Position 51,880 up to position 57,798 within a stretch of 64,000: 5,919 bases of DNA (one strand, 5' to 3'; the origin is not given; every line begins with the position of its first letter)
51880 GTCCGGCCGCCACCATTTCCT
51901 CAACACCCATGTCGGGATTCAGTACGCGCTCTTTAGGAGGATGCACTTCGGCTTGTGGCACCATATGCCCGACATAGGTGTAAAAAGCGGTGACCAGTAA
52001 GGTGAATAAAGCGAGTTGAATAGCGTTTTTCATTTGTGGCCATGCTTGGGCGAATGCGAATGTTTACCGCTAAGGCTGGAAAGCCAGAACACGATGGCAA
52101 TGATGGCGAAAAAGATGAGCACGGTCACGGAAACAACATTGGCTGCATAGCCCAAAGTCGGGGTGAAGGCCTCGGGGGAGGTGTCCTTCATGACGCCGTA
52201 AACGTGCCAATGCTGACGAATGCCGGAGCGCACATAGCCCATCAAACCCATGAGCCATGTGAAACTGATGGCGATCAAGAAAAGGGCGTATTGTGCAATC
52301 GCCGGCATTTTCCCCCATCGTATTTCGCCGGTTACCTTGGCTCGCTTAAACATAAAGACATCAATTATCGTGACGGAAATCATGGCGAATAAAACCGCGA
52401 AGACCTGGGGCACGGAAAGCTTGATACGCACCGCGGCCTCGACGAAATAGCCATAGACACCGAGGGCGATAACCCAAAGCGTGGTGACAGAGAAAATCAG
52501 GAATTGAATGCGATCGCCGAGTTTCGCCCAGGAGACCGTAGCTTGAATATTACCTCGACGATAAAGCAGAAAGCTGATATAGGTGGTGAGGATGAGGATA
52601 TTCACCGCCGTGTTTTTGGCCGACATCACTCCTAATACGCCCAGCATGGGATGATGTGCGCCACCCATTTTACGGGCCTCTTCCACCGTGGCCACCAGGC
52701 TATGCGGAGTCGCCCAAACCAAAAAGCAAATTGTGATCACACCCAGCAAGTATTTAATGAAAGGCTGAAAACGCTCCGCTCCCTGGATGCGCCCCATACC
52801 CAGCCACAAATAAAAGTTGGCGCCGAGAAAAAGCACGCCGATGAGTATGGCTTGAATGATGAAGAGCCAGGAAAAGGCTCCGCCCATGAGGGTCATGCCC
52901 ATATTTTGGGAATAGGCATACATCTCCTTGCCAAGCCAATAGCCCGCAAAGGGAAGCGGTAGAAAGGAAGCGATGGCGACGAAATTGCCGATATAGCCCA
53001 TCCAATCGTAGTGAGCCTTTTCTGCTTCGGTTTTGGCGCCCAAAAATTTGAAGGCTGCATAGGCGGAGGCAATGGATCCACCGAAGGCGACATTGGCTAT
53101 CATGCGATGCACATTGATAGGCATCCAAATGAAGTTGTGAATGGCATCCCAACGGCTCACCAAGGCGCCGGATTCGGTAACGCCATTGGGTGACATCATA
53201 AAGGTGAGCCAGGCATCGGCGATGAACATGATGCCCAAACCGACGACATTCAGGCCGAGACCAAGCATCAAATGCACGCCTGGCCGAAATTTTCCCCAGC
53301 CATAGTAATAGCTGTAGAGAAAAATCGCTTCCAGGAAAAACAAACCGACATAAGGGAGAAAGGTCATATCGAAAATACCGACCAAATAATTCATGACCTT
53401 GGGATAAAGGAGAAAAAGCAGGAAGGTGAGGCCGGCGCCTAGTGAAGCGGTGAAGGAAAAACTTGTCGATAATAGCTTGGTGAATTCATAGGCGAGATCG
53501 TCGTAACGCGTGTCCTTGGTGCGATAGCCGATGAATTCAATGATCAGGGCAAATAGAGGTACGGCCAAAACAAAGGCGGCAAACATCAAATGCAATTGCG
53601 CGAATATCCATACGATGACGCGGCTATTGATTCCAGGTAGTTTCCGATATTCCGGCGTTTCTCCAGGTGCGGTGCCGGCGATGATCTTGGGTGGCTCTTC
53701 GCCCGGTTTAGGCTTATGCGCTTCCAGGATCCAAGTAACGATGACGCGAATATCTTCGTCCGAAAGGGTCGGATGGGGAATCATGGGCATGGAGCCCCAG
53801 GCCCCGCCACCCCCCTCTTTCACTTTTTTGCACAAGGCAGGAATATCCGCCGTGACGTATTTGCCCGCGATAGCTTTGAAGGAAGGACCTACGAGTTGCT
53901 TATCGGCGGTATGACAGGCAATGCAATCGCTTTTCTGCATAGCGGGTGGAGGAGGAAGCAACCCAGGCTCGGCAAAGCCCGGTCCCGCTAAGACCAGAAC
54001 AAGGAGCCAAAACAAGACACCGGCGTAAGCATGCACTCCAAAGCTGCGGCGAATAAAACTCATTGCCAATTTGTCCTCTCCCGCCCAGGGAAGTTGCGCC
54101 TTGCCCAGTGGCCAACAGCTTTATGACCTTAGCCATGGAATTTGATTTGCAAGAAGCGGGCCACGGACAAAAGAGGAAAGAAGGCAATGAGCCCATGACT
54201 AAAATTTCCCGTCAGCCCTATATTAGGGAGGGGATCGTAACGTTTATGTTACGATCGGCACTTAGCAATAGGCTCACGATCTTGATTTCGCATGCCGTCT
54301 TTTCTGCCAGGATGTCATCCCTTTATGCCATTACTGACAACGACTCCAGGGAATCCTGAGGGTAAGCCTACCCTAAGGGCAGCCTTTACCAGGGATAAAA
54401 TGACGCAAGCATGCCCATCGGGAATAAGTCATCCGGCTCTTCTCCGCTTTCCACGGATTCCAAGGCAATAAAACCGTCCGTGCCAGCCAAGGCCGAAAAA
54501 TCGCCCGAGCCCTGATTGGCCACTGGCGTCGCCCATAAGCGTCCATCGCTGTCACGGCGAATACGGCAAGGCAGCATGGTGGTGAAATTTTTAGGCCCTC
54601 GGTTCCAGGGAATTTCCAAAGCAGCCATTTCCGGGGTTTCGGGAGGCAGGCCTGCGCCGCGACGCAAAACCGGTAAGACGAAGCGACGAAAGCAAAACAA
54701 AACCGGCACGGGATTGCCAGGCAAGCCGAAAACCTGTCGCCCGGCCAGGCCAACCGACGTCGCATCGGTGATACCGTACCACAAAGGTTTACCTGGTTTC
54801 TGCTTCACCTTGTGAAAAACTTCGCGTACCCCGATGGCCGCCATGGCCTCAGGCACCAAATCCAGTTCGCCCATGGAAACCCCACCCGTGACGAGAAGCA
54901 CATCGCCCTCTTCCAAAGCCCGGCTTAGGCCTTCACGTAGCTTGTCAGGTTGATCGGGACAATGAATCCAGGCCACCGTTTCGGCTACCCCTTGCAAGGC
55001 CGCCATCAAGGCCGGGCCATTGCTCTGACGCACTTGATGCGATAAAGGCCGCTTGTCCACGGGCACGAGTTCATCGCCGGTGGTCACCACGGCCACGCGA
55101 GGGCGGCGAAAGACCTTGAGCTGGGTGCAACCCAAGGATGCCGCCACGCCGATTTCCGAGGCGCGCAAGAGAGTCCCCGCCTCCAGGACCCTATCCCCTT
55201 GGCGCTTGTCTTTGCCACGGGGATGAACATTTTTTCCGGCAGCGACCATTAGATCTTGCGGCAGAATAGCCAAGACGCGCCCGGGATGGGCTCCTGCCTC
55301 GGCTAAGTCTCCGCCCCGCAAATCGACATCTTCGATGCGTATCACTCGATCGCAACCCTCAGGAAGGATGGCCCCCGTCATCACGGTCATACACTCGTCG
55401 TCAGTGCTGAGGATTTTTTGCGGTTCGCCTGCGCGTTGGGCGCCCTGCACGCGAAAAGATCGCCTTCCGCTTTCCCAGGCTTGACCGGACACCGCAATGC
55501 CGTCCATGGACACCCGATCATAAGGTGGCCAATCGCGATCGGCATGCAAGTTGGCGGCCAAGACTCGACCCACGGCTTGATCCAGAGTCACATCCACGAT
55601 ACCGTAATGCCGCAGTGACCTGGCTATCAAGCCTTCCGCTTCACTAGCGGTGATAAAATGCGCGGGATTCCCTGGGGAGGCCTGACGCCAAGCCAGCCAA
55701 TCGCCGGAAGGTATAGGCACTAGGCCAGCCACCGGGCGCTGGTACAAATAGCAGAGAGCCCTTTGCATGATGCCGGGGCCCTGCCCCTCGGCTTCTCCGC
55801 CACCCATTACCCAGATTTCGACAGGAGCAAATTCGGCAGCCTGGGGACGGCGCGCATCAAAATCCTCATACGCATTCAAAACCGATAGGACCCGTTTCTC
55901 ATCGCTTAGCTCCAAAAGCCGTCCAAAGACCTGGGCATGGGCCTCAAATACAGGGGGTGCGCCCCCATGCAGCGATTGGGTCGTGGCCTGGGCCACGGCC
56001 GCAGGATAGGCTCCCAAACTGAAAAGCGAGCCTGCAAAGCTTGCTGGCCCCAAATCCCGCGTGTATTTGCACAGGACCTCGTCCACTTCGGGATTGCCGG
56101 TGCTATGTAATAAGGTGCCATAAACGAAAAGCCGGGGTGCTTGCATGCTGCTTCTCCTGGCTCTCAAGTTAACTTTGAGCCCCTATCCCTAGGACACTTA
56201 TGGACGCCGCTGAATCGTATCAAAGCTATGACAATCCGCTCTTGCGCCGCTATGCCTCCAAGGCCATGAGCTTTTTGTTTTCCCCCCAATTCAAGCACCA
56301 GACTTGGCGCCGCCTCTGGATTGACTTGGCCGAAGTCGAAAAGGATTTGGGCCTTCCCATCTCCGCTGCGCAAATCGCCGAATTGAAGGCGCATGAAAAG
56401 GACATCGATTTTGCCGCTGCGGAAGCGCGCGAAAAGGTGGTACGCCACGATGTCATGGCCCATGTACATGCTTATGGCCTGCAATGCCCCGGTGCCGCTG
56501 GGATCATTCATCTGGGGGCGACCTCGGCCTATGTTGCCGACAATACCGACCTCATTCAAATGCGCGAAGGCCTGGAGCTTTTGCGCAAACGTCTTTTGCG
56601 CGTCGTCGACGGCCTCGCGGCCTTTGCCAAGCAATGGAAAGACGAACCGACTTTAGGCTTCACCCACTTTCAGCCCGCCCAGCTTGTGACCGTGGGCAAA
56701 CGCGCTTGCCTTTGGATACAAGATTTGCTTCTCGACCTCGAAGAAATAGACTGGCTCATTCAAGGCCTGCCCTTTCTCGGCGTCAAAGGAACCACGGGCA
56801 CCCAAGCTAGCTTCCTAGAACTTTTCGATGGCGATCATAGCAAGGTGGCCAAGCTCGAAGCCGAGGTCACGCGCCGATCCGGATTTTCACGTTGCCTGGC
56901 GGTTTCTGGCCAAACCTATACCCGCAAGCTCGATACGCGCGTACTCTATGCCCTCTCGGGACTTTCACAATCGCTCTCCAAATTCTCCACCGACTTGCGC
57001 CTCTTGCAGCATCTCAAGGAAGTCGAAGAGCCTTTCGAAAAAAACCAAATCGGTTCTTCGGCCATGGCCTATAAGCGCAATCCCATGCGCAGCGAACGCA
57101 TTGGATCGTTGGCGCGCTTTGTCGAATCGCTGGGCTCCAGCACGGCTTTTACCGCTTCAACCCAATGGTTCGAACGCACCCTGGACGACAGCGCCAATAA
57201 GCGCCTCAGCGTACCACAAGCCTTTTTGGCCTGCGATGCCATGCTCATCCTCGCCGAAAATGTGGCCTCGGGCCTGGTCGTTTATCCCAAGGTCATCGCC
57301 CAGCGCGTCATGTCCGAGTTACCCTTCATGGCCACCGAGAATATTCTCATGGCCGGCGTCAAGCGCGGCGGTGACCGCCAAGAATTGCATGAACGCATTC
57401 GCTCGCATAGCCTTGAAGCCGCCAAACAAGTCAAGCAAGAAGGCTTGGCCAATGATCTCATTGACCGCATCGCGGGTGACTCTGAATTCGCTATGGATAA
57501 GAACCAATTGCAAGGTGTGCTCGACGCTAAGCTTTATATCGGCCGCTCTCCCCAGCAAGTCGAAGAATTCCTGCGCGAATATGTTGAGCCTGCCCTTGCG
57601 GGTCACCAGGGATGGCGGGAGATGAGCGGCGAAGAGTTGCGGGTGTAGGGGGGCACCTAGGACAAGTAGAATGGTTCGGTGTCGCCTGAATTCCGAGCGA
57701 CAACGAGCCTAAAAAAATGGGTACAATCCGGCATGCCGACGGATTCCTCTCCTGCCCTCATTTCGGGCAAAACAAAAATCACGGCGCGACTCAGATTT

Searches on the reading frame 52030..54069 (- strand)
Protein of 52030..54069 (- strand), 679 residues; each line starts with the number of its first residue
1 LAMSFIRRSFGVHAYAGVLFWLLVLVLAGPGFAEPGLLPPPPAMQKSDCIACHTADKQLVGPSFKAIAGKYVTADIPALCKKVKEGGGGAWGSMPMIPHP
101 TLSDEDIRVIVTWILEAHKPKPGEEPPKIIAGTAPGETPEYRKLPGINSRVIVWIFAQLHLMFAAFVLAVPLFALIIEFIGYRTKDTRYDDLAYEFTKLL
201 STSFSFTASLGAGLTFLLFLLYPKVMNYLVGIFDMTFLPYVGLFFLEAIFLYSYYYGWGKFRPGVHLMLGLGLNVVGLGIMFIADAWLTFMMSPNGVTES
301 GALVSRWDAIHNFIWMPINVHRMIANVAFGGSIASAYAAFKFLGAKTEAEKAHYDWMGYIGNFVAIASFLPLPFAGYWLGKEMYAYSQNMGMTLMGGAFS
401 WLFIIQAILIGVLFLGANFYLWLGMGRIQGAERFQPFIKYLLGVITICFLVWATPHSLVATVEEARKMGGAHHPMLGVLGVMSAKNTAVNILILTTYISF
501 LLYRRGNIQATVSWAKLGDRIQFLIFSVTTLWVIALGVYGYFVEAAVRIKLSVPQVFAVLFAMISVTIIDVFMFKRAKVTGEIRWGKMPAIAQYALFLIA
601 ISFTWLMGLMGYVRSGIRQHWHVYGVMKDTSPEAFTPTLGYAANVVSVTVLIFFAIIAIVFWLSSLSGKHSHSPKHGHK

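Call 6: search_protein_families(library=pfam, proteins=[window:52030-54069:-], max_evalue=0.01)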
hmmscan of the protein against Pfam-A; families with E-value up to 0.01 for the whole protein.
window:52030-54069:- (679 aa): 3 families
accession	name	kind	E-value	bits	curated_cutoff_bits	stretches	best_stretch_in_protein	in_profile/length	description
PF01654.22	Cyt_bd_oxida_I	-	5.7e-20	71.7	26.2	1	149-392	2-245/418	Cytochrome bd terminal oxidase subunit I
PF13442.11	Cytochrome_CBB3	-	1.4e-05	25.7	27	1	46-114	11-68/68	Cytochrome C oxidase, cbb3-type, subunit III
PF00034.26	Cytochrom_C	-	1.6e-05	26.6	21.3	1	46-116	9-88/90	Cytochrome c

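Call 7: search_protein_families(library=ncbifam, proteins=[window:52030-54069:-], max_evalue=0.001)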
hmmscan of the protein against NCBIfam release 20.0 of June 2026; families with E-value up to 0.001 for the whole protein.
window:52030-54069:- (679 aa): 0 families

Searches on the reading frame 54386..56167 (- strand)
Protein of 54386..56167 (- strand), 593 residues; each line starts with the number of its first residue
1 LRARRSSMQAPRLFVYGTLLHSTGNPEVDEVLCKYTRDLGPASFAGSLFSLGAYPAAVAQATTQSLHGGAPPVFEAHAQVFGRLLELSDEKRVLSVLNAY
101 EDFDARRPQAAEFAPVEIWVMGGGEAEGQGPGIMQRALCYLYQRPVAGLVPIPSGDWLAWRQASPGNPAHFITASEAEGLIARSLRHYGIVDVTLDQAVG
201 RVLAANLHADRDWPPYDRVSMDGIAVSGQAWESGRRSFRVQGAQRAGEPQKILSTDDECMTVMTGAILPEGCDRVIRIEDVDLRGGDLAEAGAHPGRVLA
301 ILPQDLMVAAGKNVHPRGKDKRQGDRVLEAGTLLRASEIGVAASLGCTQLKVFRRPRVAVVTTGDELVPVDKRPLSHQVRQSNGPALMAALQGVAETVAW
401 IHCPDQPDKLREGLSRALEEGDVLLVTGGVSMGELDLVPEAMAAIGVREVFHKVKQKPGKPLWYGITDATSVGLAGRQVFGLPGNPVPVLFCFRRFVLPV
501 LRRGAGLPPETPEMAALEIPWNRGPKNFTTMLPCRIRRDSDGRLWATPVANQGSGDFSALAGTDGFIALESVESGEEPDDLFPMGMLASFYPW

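Call 6: search_protein_families(library=pfam, proteins=[window:54386-56167:-], max_evalue=0.01)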
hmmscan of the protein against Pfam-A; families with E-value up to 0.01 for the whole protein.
window:54386-56167:- (593 aa): 4 families
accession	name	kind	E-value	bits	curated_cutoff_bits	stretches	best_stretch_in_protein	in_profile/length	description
PF03453.22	MoeA_N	-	8.4e-36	123.5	30.8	1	174-346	3-160/160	MoeA N-terminal region (domain I and II)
PF00994.29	MoCF_biosynth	-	6.2e-30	104.2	26.6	1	359-502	1-143/144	Probable molybdopterin binding domain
PF06094.17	GGACT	-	5.3e-11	43.6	22.8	1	13-158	1-119/120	Gamma-glutamyl cyclotransferase, AIG2-like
PF03454.20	MoeA_C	-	1e-09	38.9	22.1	1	525-571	11-56/72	MoeA C-terminal region (domain IV)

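Call 7: search_protein_families(library=ncbifam, proteins=[window:54386-56167:-], max_evalue=0.001)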
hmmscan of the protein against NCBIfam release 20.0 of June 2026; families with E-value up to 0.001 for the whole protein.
window:54386-56167:- (593 aa): 7 families
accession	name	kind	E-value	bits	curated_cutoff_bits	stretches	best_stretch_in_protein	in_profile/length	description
NF007960.1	PRK10680.1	equivalog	6.1e-74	249.2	440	1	189-573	19-387/401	molybdopterin molybdotransferase MoeA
NF011068.0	PRK14498.1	equivalog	1.5e-72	244.6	534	1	173-577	11-400/647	molybdopterin biosynthesis protein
NF045515.2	Glp_gephyrin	equivalog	3.4e-62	210.5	475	1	181-571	10-387/403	molybdotransferase-like divisome protein Glp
NF011060.0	PRK14491.1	equivalog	9.5e-55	186.1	532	1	191-570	220-577/598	bifunctional molybdopterin-guanine dinucleotide biosynthesis adaptor protein MobB/molybdopterin molybdotransferase MoeA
NF050098.1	MoeA_actino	exception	3.6e-53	180.8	560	1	176-567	5-380/400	molybdopterin molybdotransferase MoeA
NF011067.0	PRK14497.1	equivalog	4e-45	154.4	536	1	189-578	29-396/546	putative molybdopterin biosynthesis protein MoeA/unknown domain fusion protein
TIGR00177.1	molyb_syn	domain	3.4e-25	88.7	85.35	1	356-499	2-148/148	molybdenum cofactor synthesis domain-containing protein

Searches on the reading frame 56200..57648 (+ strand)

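Call 50: search_protein_families(library=pfam, proteins=[window:56200-57648:+], max_evalue=0.0001)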
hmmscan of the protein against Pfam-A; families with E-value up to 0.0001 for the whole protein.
window:56200-57648:+ (482 aa): 2 families
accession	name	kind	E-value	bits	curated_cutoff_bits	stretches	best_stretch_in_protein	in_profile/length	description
PF10397.14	ADSL_C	-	4.3e-22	78.7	32.7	1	375-457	1-79/79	Adenylosuccinate lyase C-terminus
PF00206.25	Lyase_1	-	3.7e-20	73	27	1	61-305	71-307/312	Lyase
